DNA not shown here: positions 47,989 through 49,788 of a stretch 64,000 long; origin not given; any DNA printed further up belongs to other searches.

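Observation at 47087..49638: mtnA translationally coupled to a 499-aa class II aldolase with a decayed SDR domain: possible DHAP-shunt / 5-deoxyribose-type salvage pair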

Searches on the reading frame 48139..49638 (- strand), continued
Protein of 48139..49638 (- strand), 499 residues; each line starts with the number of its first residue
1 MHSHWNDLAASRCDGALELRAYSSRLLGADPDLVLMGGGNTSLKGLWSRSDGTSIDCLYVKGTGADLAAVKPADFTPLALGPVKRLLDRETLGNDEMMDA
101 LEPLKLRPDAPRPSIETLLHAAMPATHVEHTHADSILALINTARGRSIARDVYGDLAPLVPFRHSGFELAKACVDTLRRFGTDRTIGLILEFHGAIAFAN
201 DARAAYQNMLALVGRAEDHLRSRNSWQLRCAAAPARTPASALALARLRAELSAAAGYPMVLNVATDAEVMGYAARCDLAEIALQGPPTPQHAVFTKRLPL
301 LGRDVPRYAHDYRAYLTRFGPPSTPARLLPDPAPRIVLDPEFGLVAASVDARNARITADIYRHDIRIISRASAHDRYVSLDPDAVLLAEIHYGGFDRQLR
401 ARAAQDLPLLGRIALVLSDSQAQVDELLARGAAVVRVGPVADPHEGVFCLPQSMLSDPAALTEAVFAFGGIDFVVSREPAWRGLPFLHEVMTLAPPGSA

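Call 54: find_homologous_proteins(query=P0100, max_evalue=1e-50)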
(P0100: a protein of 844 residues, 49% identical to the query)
Query P0100 (844 aa): 1118 proteins with E <= 1e-50 among 8000 candidates; the best 120 are listed.
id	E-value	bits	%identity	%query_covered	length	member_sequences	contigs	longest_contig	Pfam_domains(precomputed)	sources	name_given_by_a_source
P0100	0.0e+0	1864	100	100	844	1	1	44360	PF00596.28,PF01008.24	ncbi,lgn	ncbi:MAG: S-methyl-5-thioribose-1-phosphate isomerase [Burkholderiales bacterium]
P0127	1.3e-213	730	69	58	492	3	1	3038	PF00596.28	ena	-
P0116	3.7e-212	725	69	57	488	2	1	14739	PF00596.28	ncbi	-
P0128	7.0e-207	708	68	57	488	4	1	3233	PF00596.28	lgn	-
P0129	1.1e-205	704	69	57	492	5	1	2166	PF00596.28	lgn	-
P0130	2.0e-190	653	63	57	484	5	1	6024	PF00596.28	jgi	jgi:rhamnose utilization protein RhaD (predicted bifunctional aldolase and dehydrogenase)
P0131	7.3e-189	648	63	57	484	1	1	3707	PF00596.28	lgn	-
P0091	1.2e-181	624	60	60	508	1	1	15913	PF00596.28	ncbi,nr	ncbi:MAG: class II aldolase/adducin family protein [Betaproteobacteria bacterium]|nr:class II aldola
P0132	3.8e-181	622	60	57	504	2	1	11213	PF00596.28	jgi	jgi:rhamnose utilization protein RhaD (predicted bifunctional aldolase and dehydrogenase)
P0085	4.9e-177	609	59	57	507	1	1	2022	PF00596.28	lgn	-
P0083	1.5e-174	601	61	56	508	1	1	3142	PF00596.28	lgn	-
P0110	8.0e-174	598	58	57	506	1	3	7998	PF00596.28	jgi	jgi:rhamnose utilization protein RhaD (predicted bifunctional aldolase and dehydrogenase)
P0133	5.4e-172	592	58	57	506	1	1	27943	PF00596.28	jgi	jgi:rhamnose utilization protein RhaD (predicted bifunctional aldolase and dehydrogenase)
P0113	2.4e-170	587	57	57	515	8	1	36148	PF00596.28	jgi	jgi:rhamnose utilization protein RhaD (predicted bifunctional aldolase and dehydrogenase)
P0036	2.0e-168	580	56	58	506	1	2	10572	PF00596.28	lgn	-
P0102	4.8e-168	579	56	57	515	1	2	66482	PF00596.28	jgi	jgi:rhamnose utilization protein RhaD (predicted bifunctional aldolase and dehydrogenase)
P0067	3.6e-167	576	57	57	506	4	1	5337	PF00596.28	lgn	-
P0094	8.9e-161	555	57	58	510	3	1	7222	PF00596.28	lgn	-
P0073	2.6e-160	554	55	56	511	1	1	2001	PF00596.28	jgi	jgi:rhamnose utilization protein RhaD (predicted bifunctional aldolase and dehydrogenase)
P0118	1.8e-158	547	57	57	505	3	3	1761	PF00596.28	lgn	-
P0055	7.9e-158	545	55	56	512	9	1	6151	PF00596.28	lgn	-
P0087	1.2e-156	541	54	56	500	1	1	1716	PF00596.28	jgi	jgi:rhamnose utilization protein RhaD (predicted bifunctional aldolase and dehydrogenase)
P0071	6.0e-155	536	54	57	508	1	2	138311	PF00596.28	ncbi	-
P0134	6.3e-153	529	55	56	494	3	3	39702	PF00596.28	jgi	-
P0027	1.3e-152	528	55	56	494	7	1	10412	PF00596.28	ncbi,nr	ncbi:MAG TPA: class II aldolase/adducin family protein [Burkholderiales bacterium]|nr:class II aldol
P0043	9.7e-152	525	54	56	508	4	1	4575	PF00596.28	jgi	jgi:rhamnose utilization protein RhaD (predicted bifunctional aldolase and dehydrogenase)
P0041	2.4e-151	524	54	56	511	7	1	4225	PF00596.28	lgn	-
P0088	7.4e-151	522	54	57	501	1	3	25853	PF00596.28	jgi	jgi:rhamnose utilization protein RhaD (predicted bifunctional aldolase and dehydrogenase)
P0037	1.1e-150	522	54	56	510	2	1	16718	PF00596.28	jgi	jgi:rhamnose utilization protein RhaD (predicted bifunctional aldolase and dehydrogenase)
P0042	4.4e-150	520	55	56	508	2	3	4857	PF00596.28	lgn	-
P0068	2.9e-149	517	54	57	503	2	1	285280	PF00596.28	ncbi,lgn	ncbi:MAG: class II aldolase/adducin family protein [Pseudomonadota bacterium]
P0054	6.3e-149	516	54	56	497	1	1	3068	PF00596.28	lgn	-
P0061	7.1e-149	516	52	57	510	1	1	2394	PF00596.28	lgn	-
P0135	3.5e-148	513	53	56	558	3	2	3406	PF00596.28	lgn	-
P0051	6.0e-148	513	53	56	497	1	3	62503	PF00596.28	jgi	jgi:rhamnose utilization protein RhaD (predicted bifunctional aldolase and dehydrogenase)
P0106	3.0e-146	507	54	56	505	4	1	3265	PF00596.28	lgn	-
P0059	6.3e-145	503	53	57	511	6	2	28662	PF00596.28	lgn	-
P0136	1.0e-144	502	53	58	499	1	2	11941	PF00596.28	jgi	jgi:rhamnose utilization protein RhaD (predicted bifunctional aldolase and dehydrogenase)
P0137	1.3e-144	502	52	56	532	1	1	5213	PF00596.28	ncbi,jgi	-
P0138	1.9e-144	501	53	56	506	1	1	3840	PF00596.28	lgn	-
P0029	2.3e-144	501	52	57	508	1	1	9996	PF00596.28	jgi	jgi:rhamnose utilization protein RhaD (predicted bifunctional aldolase and dehydrogenase)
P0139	3.6e-144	500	52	56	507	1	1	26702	PF00596.28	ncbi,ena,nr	ncbi:MAG TPA: class II aldolase/adducin family protein [Pelomicrobium sp.]|nr:class II aldolase/addu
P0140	4.1e-143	497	50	57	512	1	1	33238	PF00596.28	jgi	-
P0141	4.1e-143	497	53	56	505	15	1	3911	PF00596.28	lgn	-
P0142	1.3e-142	495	52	56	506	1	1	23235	PF00596.28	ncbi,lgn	-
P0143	1.2e-141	492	52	57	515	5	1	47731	PF00596.28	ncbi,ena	-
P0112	3.9e-141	490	52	56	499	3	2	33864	PF00596.28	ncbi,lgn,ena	-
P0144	9.5e-141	489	52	56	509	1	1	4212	PF00596.28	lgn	-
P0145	9.7e-141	489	51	56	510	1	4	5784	PF00596.28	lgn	-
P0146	1.3e-140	488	51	57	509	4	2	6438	PF00596.28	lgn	-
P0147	2.5e-140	487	50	57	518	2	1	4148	PF00596.28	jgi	jgi:rhamnose utilization protein RhaD (predicted bifunctional aldolase and dehydrogenase)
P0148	7.3e-140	486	51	57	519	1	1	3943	PF00596.28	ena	-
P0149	4.1e-139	483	50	56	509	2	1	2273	PF00596.28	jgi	jgi:rhamnose utilization protein RhaD (predicted bifunctional aldolase and dehydrogenase)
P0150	6.4e-138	479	50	57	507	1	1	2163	PF00596.28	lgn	-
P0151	7.9e-138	479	50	57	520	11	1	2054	PF00596.28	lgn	-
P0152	6.5e-137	476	54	52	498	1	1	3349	PF00596.28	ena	-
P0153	1.3e-136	475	50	57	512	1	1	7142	PF00596.28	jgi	-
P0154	8.6e-136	472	51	56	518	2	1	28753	PF00596.28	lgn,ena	-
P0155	1.5e-135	472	50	56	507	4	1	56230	PF00596.28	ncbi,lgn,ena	-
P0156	2.0e-135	471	51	53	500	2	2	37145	PF00596.28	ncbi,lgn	-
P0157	3.1e-135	471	50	56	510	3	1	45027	PF00596.28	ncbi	ncbi:MAG: class II aldolase/adducin family protein [Burkholderiales bacterium]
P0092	8.8e-135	469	50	56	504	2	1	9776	PF00596.28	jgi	jgi:rhamnose utilization protein RhaD (predicted bifunctional aldolase and dehydrogenase)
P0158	2.9e-134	467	51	57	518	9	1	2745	PF00596.28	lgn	-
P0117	2.2e-133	464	49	57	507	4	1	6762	PF00596.28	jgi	jgi:rhamnose utilization protein RhaD (predicted bifunctional aldolase and dehydrogenase)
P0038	2.3e-133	464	49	57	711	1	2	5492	PF00596.28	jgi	jgi:rhamnose utilization protein RhaD (predicted bifunctional aldolase and dehydrogenase)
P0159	5.4e-133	463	50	56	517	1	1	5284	PF00596.28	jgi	jgi:rhamnose utilization protein RhaD (predicted bifunctional aldolase and dehydrogenase)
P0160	6.6e-133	463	50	56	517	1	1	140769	PF00596.28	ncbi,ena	-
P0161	8.6e-133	462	51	53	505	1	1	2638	PF00596.28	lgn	-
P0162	1.7e-132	462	54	51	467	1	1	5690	PF00596.28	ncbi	ncbi:MAG: class II aldolase/adducin family protein, partial [Sulfuricella sp.]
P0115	3.1e-132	461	50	53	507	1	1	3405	PF00596.28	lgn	-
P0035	3.6e-132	460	48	57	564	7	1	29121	PF00596.28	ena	-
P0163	6.0e-132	460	50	53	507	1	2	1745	PF00596.28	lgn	-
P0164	6.3e-132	460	54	51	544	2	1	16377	PF00596.28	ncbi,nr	ncbi:MAG: class II aldolase/adducin family protein [Sulfuricella sp.]|nr:class II aldolase/adducin f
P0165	8.3e-132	459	49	54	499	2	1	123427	PF00596.28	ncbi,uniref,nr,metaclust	ncbi:Short chain dehydrogenase [Sulfuricella sp. T08]|uniref:class II aldolase/adducin family protei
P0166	1.2e-131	459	50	53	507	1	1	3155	PF00596.28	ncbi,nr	ncbi:MAG: class II aldolase/adducin family protein [Sulfuricella sp.]|nr:class II aldolase/adducin f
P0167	1.9e-131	458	51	53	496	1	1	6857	PF00596.28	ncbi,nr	ncbi:MAG: class II aldolase/adducin family protein [Sulfuricella sp.]|nr:class II aldolase/adducin f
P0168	2.2e-131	458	51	54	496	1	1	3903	PF00596.28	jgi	-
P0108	2.5e-131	458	50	54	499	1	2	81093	PF00596.28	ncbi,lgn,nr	ncbi:MAG: class II aldolase/adducin family protein [Gammaproteobacteria bacterium]|nr:class II aldol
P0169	3.8e-131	457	53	52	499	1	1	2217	PF00596.28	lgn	-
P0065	7.3e-131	456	46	57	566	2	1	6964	PF00596.28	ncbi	-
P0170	1.8e-130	455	50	53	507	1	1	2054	PF00596.28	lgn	-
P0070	1.9e-130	455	47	60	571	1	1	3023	PF00596.28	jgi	-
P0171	3.0e-130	454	51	54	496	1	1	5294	PF00596.28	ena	-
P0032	4.3e-130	454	48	57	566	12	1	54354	PF00596.28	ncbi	-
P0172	6.3e-130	453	51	53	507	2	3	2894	PF00596.28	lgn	-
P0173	6.5e-130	453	51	53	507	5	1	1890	PF00596.28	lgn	-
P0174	8.0e-130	453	50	56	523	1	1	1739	PF00596.28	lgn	-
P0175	9.2e-130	452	50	54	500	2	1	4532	PF00596.28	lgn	-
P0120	1.0e-129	452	48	57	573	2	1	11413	PF00596.28,PF00106.32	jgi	jgi:rhamnose utilization protein RhaD (predicted bifunctional aldolase and dehydrogenase)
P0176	2.9e-129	451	50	53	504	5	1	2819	PF00596.28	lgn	-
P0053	7.0e-129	450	47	57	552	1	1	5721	PF00596.28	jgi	jgi:rhamnose utilization protein RhaD (predicted bifunctional aldolase and dehydrogenase)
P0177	1.1e-128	449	49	57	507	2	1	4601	PF00596.28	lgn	-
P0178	1.2e-128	449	51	52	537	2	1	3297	PF00596.28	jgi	-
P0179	1.8e-128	448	49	56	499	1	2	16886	PF00596.28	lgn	-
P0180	2.5e-128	448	49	54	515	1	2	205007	PF00596.28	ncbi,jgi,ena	-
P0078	3.9e-128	447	46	57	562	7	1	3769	PF00596.28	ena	-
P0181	5.6e-128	447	51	53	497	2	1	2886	PF00596.28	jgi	jgi:rhamnose utilization protein RhaD (predicted bifunctional aldolase and dehydrogenase)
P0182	1.7e-127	445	50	53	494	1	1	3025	PF00596.28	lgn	-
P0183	2.9e-127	444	49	54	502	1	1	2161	PF00596.28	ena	-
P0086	3.1e-127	444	47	57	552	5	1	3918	PF00596.28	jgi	-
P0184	4.3e-127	444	48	53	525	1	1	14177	PF00596.28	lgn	-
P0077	1.4e-126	442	46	57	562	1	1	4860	PF00596.28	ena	-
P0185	3.2e-126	441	47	53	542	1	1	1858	PF00596.28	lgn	-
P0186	3.6e-126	441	48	56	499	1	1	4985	PF00596.28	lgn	-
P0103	4.1e-126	440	49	54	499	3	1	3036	PF00596.28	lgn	-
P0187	1.1e-125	439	52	53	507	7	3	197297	PF00596.28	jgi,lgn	jgi:rhamnose utilization protein RhaD (predicted bifunctional aldolase and dehydrogenase)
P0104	2.0e-125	438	48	56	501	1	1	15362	PF00596.28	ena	-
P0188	2.4e-125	438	49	53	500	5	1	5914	PF00596.28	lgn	-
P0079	2.5e-125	438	48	56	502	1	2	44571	PF00596.28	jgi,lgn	jgi:rhamnose utilization protein RhaD (predicted bifunctional aldolase and dehydrogenase)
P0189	2.5e-125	438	49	53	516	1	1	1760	PF00596.28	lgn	-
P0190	2.5e-125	438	49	52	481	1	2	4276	PF00596.28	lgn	-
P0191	3.5e-125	437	51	52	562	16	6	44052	PF00596.28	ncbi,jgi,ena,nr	ncbi:MAG: bifunctional aldolase/short-chain dehydrogenase [Hydrogenophilales bacterium CG_4_9_14_3_u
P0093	4.2e-125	437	46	57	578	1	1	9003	PF00596.28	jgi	jgi:rhamnose utilization protein RhaD (predicted bifunctional aldolase and dehydrogenase)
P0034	5.2e-125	437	46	57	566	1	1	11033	PF00596.28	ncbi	ncbi:MAG: class II aldolase/adducin family protein [Betaproteobacteria bacterium]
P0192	8.5e-125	436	49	54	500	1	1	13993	PF00596.28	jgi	jgi:rhamnose utilization protein RhaD (predicted bifunctional aldolase and dehydrogenase)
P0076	1.1e-124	436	49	56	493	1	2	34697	PF00596.28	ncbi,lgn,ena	-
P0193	1.6e-124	435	48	54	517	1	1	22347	PF00596.28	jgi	-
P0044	2.4e-124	435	46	57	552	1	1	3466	PF00596.28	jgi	jgi:rhamnose utilization protein RhaD (predicted bifunctional aldolase and dehydrogenase)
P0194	4.4e-124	434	47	57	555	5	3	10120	PF00596.28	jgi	jgi:rhamnose utilization protein RhaD (predicted bifunctional aldolase and dehydrogenase)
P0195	4.9e-124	434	48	57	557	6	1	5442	PF00596.28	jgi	jgi:rhamnose utilization protein RhaD (predicted bifunctional aldolase and dehydrogenase)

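Call 55: find_related_loci(query=window:48139-49638:-, collection=metagenome_contigs, flank=6000)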
Query window:48139-49638:- (499 aa) in metagenome_contigs; peptide patterns used: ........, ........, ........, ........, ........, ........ (x = any residue, [..] = any of these).
71 stretches matched a pattern, but none encodes a relative of the query by tblastn (E <= 1e-3).
